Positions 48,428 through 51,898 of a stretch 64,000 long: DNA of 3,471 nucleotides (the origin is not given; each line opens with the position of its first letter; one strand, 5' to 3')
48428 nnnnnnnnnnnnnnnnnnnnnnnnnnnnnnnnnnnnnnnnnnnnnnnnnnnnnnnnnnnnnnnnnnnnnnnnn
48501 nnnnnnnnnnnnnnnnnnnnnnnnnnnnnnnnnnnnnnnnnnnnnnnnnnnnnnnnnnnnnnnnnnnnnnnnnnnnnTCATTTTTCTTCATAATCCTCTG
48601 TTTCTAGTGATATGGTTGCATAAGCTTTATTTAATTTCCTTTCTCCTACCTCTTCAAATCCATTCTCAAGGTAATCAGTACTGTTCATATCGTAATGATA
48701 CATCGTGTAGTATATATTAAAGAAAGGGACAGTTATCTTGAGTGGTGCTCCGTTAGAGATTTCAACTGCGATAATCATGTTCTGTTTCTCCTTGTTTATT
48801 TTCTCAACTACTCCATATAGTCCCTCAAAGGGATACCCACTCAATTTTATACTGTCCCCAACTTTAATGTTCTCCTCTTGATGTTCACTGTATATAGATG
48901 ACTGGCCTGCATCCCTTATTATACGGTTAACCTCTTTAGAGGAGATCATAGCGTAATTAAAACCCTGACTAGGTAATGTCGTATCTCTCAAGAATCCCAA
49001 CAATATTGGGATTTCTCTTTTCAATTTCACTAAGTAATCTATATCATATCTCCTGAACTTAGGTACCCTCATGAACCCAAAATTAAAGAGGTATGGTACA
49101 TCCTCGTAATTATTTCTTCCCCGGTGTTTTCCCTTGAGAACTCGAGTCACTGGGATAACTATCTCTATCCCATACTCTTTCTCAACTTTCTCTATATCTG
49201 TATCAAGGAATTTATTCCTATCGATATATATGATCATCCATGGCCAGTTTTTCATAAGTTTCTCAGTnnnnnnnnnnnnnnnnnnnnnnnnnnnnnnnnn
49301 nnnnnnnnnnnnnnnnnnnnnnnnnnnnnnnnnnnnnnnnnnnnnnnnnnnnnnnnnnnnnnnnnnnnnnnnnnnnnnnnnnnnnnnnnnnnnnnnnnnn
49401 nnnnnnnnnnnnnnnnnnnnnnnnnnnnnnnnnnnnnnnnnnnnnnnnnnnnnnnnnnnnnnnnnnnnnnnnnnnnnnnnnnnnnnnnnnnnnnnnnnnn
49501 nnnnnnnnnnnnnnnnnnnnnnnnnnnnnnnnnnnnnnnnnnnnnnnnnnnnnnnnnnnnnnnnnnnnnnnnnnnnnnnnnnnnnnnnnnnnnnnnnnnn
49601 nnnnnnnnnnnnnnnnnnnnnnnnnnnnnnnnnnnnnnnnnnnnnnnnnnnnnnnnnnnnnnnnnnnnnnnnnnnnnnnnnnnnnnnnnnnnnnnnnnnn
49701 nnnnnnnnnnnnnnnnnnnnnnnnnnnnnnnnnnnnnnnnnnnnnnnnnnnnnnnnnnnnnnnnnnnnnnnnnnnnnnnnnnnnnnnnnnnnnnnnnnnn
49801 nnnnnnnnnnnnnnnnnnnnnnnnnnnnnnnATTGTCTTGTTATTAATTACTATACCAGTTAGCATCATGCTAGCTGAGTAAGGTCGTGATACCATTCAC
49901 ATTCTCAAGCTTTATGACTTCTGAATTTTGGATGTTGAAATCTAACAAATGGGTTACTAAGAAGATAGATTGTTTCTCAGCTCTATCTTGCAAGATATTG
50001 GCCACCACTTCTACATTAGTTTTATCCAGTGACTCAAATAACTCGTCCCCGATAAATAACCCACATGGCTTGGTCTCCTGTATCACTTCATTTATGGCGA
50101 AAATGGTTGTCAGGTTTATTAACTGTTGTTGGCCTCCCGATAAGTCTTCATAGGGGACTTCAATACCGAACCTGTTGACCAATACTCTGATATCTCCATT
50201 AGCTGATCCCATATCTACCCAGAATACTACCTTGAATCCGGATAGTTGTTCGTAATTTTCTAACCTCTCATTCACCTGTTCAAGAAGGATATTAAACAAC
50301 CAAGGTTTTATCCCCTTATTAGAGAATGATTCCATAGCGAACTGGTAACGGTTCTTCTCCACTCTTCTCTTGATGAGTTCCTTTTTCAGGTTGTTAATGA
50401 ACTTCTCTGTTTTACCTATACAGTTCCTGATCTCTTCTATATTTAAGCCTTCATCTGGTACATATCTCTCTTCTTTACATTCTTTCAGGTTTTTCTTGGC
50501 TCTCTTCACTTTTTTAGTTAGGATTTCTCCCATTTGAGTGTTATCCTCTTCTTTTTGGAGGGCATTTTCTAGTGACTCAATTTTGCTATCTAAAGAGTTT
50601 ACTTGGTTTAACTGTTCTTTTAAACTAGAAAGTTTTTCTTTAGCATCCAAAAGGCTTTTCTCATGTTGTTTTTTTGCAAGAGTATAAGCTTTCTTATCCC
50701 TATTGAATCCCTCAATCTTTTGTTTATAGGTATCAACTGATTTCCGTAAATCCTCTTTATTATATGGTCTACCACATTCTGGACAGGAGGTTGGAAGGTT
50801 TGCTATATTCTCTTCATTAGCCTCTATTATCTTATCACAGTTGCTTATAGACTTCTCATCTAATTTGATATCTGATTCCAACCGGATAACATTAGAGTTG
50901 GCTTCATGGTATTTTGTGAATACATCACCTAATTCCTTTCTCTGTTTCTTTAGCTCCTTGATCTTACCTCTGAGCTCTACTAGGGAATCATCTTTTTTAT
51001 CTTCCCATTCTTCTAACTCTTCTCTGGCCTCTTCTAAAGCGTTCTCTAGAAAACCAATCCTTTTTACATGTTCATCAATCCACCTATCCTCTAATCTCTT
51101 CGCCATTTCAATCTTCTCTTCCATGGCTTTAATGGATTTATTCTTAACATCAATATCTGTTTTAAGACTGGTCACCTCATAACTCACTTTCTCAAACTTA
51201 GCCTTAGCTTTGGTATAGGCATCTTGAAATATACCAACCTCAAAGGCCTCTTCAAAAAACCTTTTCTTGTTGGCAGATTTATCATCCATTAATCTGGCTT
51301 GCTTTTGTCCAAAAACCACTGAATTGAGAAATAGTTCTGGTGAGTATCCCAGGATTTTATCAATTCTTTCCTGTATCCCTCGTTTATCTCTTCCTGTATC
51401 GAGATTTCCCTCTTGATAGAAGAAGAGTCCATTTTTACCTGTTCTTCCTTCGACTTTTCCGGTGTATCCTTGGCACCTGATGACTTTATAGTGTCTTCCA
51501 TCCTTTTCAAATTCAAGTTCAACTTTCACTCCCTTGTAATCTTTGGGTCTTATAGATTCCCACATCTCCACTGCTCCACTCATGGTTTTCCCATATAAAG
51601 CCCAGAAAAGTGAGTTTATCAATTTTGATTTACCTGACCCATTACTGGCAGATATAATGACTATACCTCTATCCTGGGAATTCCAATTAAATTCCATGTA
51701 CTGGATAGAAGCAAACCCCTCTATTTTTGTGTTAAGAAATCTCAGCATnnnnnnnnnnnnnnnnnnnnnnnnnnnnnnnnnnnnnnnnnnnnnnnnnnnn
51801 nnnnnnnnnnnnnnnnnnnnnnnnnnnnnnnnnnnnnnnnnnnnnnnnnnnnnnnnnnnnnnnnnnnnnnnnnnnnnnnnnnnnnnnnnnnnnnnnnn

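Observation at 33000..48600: At least ten copies of a ~40-bp conserved early promoter that matches the Bacteroidetes sigma-A consensus, pointing to a Bacteroidetes host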

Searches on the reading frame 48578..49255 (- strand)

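Call 20: search_protein_families(library=pfam, proteins=[window:48578-49255:-], max_evalue=0.01)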
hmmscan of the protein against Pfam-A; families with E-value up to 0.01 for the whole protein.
window:48578-49255:- (225 aa): 0 families

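Call 46: search_protein_families(library=phrogs, proteins=[window:48578-49255:-], max_evalue=0.001)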
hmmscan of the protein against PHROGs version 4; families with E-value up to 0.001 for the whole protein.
window:48578-49255:- (225 aa): 1 family
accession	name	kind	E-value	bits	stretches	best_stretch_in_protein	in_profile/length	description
phrog_6386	-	transcription regulation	8.8e-05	23.3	1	22-169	29-165/179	transcription antiterminator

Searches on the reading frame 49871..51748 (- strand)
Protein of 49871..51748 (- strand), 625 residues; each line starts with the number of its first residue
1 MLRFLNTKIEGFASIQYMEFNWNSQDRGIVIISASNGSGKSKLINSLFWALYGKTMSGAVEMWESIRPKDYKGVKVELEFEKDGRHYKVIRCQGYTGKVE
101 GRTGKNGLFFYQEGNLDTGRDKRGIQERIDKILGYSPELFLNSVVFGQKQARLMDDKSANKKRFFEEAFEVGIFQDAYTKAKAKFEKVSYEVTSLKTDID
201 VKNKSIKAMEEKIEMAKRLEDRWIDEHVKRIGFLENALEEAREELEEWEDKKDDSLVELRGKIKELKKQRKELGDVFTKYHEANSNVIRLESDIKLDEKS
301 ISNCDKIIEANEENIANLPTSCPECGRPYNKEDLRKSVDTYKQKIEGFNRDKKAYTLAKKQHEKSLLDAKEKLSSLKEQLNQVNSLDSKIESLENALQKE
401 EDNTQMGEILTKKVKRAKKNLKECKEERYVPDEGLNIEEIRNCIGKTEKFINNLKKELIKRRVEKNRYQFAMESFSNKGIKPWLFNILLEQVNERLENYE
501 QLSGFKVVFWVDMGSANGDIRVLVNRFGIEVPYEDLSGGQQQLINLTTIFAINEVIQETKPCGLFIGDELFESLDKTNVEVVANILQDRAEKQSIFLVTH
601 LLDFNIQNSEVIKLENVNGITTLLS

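Call 9: search_protein_families(library=pfam, proteins=[window:49871-51748:-], max_evalue=0.01)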
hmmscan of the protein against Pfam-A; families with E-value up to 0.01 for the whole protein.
window:49871-51748:- (625 aa): 4 families
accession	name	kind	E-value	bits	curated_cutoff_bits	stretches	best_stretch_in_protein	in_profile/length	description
PF02463.25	SMC_N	-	5.9e-11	42.7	40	1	353-616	135-213/220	RecF/RecN/SMC N terminal domain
PF13476.12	AAA_23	-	5.8e-08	34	27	1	8-269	3-192/201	AAA domain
PF13304.12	AAA_21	-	0.0039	17.7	27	0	479-600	180-298/304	AAA domain, putative AbiEii toxin, Type IV TA system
PF24611.2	Spectrin_Anc-1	-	0.0057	17.4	33.2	0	217-275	4-64/115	Nuclear anchorage protein 1, spectrin-like repeat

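Call 10: search_protein_families(library=phrogs, proteins=[window:49871-51748:-], max_evalue=0.001)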
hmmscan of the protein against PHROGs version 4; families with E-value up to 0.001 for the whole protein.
window:49871-51748:- (625 aa): 2 families
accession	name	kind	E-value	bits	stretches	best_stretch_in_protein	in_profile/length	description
phrog_77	-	DNA, RNA and nucleotide metabolism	9.4e-75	253.8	1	1-623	295-952/967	SbcC-like subunit of palindrome specific endonuclease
phrog_21388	-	DNA, RNA and nucleotide metabolism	6.4e-12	46.6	1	1-92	1-98/126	exonuclease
